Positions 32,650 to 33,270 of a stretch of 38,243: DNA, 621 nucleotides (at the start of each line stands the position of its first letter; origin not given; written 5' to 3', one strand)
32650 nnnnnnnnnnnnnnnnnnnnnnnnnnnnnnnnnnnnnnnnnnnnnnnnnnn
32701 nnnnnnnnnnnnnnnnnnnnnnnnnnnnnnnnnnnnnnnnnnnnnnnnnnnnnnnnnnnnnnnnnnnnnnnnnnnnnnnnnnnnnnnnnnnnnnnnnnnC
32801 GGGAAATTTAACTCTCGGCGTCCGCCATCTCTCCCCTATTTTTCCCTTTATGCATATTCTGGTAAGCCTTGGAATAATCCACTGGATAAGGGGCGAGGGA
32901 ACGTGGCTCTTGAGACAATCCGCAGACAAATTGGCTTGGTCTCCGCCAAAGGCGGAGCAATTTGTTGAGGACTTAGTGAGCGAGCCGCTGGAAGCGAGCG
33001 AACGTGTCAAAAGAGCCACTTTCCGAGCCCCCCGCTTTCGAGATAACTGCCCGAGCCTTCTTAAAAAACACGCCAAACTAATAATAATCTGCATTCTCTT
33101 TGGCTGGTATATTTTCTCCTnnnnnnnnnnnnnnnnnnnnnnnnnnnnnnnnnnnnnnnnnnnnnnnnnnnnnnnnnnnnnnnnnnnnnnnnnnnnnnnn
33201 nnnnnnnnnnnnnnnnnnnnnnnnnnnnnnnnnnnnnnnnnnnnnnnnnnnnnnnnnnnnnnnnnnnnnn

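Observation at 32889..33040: Second copy of the element, in a GT39-like gene, shows compensatory stem changes relative to copy E1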

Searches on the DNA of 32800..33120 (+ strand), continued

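Call 98: search_with_rna_model(model_id=R1, sources=[L130, L131, L132, L133, L134], max_evalue=0.1)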
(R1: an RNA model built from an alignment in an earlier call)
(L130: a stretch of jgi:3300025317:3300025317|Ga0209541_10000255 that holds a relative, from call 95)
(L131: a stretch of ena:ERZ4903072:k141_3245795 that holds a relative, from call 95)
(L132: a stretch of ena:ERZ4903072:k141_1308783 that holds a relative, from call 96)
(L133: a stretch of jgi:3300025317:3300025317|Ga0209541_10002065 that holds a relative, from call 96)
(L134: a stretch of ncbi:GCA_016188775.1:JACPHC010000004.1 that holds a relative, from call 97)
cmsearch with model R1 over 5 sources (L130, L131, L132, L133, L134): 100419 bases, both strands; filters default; matches with E-value up to 0.1: 5.
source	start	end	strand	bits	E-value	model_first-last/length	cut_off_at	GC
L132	1672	1787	+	107.4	2.3e-31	1-118/118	no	0.59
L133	1672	1787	+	107.4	2.3e-31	1-118/118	no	0.59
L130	16629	16744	-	106.4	4.7e-31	1-118/118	no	0.59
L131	11264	11379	-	106.4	4.7e-31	1-118/118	no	0.59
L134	8224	8349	+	93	8.6e-27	1-118/118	no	0.38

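Call 118: build_rna_model(alignment_id=A5, structure=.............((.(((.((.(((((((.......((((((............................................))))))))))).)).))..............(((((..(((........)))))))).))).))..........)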
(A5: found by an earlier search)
Model R2 built from alignment A5 (16 sequences, 161 columns); structure: as given.
model positions 115; base pairs 28; branch points 1; effective number of sequences 2.26; information 0.59 bits per position. Calibrated on 0.2 Mb of random sequence (short: E-values are rough).
structure used (alignment columns):
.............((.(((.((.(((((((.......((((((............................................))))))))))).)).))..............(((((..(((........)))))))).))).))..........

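Call 119: search_with_rna_model(model_id=R2, sources=[window, L002, L014, L021, L022, L024, L030, L031, L072, L082, L100, L124, L125, L127, L128, L130, L133, L134, L135], max_evalue=1, make_alignment=true)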
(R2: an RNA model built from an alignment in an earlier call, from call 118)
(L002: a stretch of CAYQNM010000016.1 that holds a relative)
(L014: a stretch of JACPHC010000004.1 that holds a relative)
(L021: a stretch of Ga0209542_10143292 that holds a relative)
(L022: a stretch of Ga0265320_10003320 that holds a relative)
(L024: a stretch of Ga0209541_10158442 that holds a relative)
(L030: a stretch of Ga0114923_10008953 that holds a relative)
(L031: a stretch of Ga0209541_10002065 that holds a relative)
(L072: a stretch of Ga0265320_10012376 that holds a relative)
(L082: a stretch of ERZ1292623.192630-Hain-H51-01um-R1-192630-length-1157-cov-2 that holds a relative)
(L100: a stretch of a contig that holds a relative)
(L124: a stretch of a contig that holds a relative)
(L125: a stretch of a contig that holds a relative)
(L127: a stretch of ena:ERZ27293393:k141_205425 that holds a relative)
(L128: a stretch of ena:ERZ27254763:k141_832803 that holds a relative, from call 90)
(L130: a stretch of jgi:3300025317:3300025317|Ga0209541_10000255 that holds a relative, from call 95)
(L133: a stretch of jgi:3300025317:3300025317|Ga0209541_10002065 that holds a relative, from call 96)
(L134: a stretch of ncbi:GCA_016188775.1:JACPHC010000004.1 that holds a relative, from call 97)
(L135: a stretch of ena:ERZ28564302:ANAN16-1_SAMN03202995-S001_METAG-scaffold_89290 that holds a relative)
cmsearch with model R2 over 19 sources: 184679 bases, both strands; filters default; matches with E-value up to 1: 20.
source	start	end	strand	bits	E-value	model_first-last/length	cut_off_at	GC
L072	1227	1339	+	112.3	7.2e-40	1-115/115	no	0.62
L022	8179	8291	-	112.2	8e-40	1-115/115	no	0.62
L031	3380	3495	+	105.2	3.8e-37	1-115/115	no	0.59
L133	1672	1787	+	105.2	3.8e-37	1-115/115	no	0.59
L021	923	1038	+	104.5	7.3e-37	1-115/115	no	0.59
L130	16629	16744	-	104.5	7.3e-37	1-115/115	no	0.59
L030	4972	5080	-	100.2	3.2e-35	1-115/115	no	0.56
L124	690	801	+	98.8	1.1e-34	1-115/115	no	0.54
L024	1714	1833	+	97.8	2.6e-34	1-115/115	no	0.6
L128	9789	9915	-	94.9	3.5e-33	1-115/115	no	0.43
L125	1531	1650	+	94.3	5.7e-33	1-115/115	no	0.66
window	32906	33016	+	93.7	9.4e-33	1-115/115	no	0.54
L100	2618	2744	+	91.9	4.7e-32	1-115/115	no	0.43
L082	245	378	-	87.1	3.4e-30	1-115/115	no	0.59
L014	6779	6904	-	85.7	1.1e-29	1-115/115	no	0.38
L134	8224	8349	+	85.7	1.1e-29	1-115/115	no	0.38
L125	2078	2193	+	75.5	9.1e-26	1-115/115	no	0.62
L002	738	870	-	50.3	4.2e-16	1-115/115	no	0.68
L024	1571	1654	-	46.3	1.4e-14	17-102/115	no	0.69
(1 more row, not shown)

Alignment A8: 20 matches aligned to the model, 161 columns, each read 5' to 3' on its own strand. Consensus structure (alignment columns), stored with it:
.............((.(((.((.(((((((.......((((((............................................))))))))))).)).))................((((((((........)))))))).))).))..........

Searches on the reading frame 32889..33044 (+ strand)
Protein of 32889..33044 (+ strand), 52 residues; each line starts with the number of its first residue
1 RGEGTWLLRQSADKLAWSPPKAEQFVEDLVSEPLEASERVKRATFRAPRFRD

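Call 111: search_protein_representatives(protein=window:32889-33044:+)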
Query: 52 residues. Proteins with E-value up to 0.001 (for the whole library): 0; up to 1e-10: 0; up to 1e-30: 0. The best 0 are listed.

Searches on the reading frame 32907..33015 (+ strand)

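Call 89: list_cluster_members(proteins=[L072:1502-1912:+, L072:1931-2395:+, L125:2211-2777:-, L030:3924-4934:+, L024:874-1524:-, L031:156-2702:+, L082:400-939:+, L124:232-672:-, L021:6-653:-, L100:1498-2532:-])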
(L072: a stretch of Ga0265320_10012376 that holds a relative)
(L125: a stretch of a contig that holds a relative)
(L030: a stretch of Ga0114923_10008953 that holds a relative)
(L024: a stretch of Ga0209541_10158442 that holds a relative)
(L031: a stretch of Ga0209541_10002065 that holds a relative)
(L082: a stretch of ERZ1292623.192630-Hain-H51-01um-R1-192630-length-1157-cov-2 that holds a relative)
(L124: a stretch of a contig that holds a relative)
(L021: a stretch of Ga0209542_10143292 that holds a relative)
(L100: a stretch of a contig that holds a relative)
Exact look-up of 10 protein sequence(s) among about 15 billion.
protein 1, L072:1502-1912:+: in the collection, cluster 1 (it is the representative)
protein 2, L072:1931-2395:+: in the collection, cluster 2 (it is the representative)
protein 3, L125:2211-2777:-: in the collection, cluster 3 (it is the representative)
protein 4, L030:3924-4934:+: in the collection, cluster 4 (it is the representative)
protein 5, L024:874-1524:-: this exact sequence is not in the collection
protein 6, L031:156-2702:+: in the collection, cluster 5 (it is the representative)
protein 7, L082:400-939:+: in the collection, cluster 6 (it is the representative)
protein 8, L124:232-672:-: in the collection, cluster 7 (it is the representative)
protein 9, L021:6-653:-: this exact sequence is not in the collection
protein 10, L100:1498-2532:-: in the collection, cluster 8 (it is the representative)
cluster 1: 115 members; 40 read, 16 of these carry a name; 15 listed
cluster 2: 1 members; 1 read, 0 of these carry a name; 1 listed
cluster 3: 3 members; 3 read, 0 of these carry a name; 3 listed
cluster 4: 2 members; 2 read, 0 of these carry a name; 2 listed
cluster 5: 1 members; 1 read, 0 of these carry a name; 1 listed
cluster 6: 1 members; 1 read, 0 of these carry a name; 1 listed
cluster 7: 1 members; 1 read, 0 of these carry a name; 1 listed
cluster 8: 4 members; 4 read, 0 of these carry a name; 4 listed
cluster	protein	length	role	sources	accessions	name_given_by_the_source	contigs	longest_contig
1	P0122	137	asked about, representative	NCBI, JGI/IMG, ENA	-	-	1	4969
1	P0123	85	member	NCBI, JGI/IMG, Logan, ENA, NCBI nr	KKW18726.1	MAG: 30S ribosomal protein S12 [Parcubacteria group bacterium GW2011_GWB1_50_9]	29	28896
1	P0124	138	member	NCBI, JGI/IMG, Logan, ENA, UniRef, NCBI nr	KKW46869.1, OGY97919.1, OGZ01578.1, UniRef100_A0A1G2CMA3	MAG: 30S ribosomal protein S12 [Candidatus Liptonbacteria bacterium ... | Small ribosomal subunit protein uS12 n=1 Tax=Candidatus Liptonbacteria bacterium ... | MAG: 30S ribosomal protein S12 [Parcubacteria group bacterium GW2011_GWB1_56_8]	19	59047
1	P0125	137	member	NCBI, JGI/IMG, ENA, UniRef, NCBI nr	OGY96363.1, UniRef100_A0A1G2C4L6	MAG: 30S ribosomal protein S12 [Candidatus Liptonbacteria bacterium GWB1_49_6] | Small ribosomal subunit protein uS12 n=1 Tax=Candidatus Liptonbacteria bacterium ...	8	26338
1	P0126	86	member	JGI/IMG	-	small subunit ribosomal protein S12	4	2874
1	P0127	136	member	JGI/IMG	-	small subunit ribosomal protein S12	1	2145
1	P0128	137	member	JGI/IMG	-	small subunit ribosomal protein S12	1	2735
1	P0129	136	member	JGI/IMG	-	small subunit ribosomal protein S12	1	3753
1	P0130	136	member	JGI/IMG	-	small subunit ribosomal protein S12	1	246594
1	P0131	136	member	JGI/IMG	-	small subunit ribosomal protein S12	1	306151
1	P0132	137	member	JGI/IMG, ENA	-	small subunit ribosomal protein S12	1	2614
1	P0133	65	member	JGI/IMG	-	small subunit ribosomal protein S12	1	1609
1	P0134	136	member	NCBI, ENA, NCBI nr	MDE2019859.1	MAG: 30S ribosomal protein S12 [Patescibacteria group bacterium] | 30S ribosomal protein S12 [Patescibacteria group bacterium]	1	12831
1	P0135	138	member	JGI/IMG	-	small subunit ribosomal protein S12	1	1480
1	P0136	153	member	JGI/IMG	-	small subunit ribosomal protein S12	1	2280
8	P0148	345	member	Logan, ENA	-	-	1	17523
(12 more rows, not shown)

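Call 90: find_encoding_contigs(protein=P0148, flank=10000, max_places=3)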
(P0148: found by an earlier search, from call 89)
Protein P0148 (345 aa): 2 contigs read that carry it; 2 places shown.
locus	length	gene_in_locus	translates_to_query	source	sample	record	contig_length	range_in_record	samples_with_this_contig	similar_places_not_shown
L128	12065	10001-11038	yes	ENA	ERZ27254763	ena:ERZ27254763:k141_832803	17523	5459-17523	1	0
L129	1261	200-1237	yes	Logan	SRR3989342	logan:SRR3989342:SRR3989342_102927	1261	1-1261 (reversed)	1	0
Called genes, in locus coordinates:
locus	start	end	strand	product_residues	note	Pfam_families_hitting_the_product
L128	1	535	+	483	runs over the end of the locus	PF11638:DnaA_N, PF13401:AAA_22 (faint), PF00308:Bac_DnaA, PF00004:AAA (weak), PF08299:Bac_DnaA_C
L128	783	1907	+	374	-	PF00712:DNA_pol3_beta, PF02767:DNA_pol3_beta_2, PF02768:DNA_pol3_beta_3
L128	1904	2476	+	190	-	PF18306:LDcluster4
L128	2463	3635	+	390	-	PF01490:Aa_trans, PF03222:Trp_Tyr_perm (weak)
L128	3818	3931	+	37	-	-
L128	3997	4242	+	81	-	PF00886:Ribosomal_S16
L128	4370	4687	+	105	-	PF13083:KH_KhpA-B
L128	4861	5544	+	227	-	PF01746:tRNA_m1G_MT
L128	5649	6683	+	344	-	PF04545:Sigma70_r4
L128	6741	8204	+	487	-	PF00801:PKD (faint), PF00932:LTD, PF18911:PKD_4, PF00932:LTD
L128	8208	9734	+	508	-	PF02310:B12-binding, PF04055:Radical_SAM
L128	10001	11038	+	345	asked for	PF00534:Glycos_transf_1 (weak)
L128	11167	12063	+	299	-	?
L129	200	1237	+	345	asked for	PF00534:Glycos_transf_1 (weak)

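Call 94: list_cluster_members(proteins=[L028:36-1268:+, L028:1612-4473:+, L031:11709-13037:+, L031:10640-11638:+, L014:4483-5127:-, L022:242-2068:+, L128:783-1904:+, L125:4637-5482:-])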
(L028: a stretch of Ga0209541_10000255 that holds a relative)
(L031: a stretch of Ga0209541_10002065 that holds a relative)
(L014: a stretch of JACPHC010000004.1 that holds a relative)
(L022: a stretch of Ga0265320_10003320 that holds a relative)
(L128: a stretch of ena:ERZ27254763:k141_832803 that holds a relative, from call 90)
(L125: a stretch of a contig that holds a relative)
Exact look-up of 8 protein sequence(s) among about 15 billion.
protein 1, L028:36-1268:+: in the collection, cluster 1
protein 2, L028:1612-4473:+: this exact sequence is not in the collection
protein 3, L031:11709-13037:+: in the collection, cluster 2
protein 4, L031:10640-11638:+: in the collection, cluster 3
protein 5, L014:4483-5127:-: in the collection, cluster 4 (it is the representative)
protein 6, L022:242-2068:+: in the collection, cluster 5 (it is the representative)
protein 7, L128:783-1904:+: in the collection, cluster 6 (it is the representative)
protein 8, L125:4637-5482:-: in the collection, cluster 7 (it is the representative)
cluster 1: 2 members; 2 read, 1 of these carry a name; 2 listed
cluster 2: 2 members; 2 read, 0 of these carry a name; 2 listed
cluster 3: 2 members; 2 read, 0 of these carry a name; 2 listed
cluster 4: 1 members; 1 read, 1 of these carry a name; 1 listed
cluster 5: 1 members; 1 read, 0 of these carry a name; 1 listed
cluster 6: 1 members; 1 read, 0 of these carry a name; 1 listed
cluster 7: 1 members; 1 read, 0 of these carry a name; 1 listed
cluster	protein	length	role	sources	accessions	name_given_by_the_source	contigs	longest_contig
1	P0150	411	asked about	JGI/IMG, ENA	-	-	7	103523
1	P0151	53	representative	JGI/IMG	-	hypothetical protein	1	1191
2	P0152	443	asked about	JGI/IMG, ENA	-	-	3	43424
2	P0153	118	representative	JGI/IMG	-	-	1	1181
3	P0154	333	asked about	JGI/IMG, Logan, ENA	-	-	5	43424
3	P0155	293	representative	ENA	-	-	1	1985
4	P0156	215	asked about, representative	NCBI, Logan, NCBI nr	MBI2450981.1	MAG: hypothetical protein HYV52_01415 [Parcubacteria group bacterium] | hypothetical protein [Parcubacteria group bacterium]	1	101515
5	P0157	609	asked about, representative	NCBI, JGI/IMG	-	-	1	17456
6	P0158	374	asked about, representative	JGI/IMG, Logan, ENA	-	-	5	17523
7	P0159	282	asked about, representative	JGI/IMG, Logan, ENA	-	-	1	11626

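Call 95: find_encoding_contigs(protein=P0150, flank=10000, max_places=2)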
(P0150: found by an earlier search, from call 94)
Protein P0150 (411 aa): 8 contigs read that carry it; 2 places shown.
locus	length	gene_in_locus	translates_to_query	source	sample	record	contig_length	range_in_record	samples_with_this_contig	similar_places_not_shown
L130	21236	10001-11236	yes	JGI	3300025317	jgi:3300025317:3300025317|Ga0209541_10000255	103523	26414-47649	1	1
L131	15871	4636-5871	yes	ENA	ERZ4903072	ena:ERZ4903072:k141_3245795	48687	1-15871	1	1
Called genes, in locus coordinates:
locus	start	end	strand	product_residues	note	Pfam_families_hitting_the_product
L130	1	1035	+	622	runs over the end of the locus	PF00004:AAA, PF17862:AAA_lid_3, PF01434:Peptidase_M41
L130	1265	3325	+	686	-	PF00580:UvrD-helicase, PF01443:Viral_helicase1 (faint), PF13245:AAA_19, PF13361:UvrD_C, PF13538:UvrD_C_2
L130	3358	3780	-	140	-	-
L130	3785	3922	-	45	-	-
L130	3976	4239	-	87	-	-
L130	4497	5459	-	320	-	PF13936:HTH_38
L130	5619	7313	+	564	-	PF20656:MS_N, PF01274:MS_TIM-barrel, PF20659:MS_C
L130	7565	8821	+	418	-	PF00463:ICL, PF13714:PEP_mutase, PF00463:ICL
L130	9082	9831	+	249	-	-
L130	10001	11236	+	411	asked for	PF00390:malic, PF03949:Malic_M, PF00899:ThiF (faint)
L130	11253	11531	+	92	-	-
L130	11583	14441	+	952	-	-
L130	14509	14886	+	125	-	-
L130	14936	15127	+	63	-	-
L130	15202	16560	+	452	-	PF12708:Pect-lyase_RHGA_epim (faint), PF05048:NosD (weak), PF13229:Beta_helix, PF05048:NosD, PF13229:Beta_helix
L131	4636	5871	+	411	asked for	PF00390:malic, PF03949:Malic_M, PF00899:ThiF (faint)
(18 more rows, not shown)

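Call 96: find_encoding_contigs(protein=P0152, flank=10000, max_places=2)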
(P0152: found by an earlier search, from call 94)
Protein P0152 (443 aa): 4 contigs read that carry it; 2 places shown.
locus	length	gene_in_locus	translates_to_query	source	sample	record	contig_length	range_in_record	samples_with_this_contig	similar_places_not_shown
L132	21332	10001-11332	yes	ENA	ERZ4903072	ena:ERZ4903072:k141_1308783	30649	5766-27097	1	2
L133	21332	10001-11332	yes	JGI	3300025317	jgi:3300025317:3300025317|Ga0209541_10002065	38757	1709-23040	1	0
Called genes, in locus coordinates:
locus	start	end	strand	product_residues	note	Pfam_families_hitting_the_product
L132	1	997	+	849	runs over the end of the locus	PF00005:ABC_tran (faint), PF02463:SMC_N (faint), PF03193:RsgA_GTPase (faint), PF13175:AAA_15 (faint), PF13304:AAA_21 (faint), PF13555:AAA_29 (faint), PF20703:nSTAND1 (faint), PF17760:UvrA_inter, +1 more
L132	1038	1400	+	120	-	-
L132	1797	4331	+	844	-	PF07517:SecA_DEAD, PF01043:SecA_PP_bind, PF21090:P-loop_SecA, PF07516:SecA_SW, PF02810:SEC-C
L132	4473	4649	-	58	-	-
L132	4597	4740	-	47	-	-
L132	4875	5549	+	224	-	-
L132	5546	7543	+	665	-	PF00004:AAA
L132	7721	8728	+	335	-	-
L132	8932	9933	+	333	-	-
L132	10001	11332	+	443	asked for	PF00709:Adenylsucc_synt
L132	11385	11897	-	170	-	-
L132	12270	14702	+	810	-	PF00795:CN_hydrolase, PF02540:NAD_synthase, PF01467:CTP_transf_like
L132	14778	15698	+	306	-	PF00224:PK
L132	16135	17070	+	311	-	PF01820:Dala_Dala_lig_N, PF13535:ATP-grasp_4 (faint), PF01820:Dala_Dala_lig_N, PF02655:ATP-grasp_3, PF07478:Dala_Dala_lig_C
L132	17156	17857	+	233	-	PF00590:TP_methylase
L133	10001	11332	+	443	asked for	PF00709:Adenylsucc_synt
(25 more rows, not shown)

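Call 97: find_encoding_contigs(protein=P0156, flank=10000, max_places=1)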
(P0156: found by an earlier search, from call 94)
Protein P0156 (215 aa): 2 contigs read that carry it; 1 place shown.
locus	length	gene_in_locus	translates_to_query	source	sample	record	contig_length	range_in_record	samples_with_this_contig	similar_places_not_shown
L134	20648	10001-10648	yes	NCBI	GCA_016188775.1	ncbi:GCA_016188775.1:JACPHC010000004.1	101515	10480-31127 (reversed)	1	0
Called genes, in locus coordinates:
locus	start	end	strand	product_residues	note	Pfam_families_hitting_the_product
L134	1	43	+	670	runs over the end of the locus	-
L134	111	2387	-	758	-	PF04932:Wzy_C, PF07719:TPR_2 (faint), PF13181:TPR_8 (faint), PF14559:TPR_19 (faint), PF13428:TPR_14 (faint), PF13431:TPR_17 (faint)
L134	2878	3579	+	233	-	PF07963:N_methyl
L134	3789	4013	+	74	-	-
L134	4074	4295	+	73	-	-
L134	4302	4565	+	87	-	-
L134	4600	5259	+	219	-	-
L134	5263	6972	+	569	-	PF05157:MshEN, PF00437:T2SSE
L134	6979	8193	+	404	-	PF28597:T2SSF_N, PF00482:T2SSF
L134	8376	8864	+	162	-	PF07963:N_methyl (weak)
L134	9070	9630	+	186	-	PF20803:PaaX_M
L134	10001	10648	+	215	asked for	-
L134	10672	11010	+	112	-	-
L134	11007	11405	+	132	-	-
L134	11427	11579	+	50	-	-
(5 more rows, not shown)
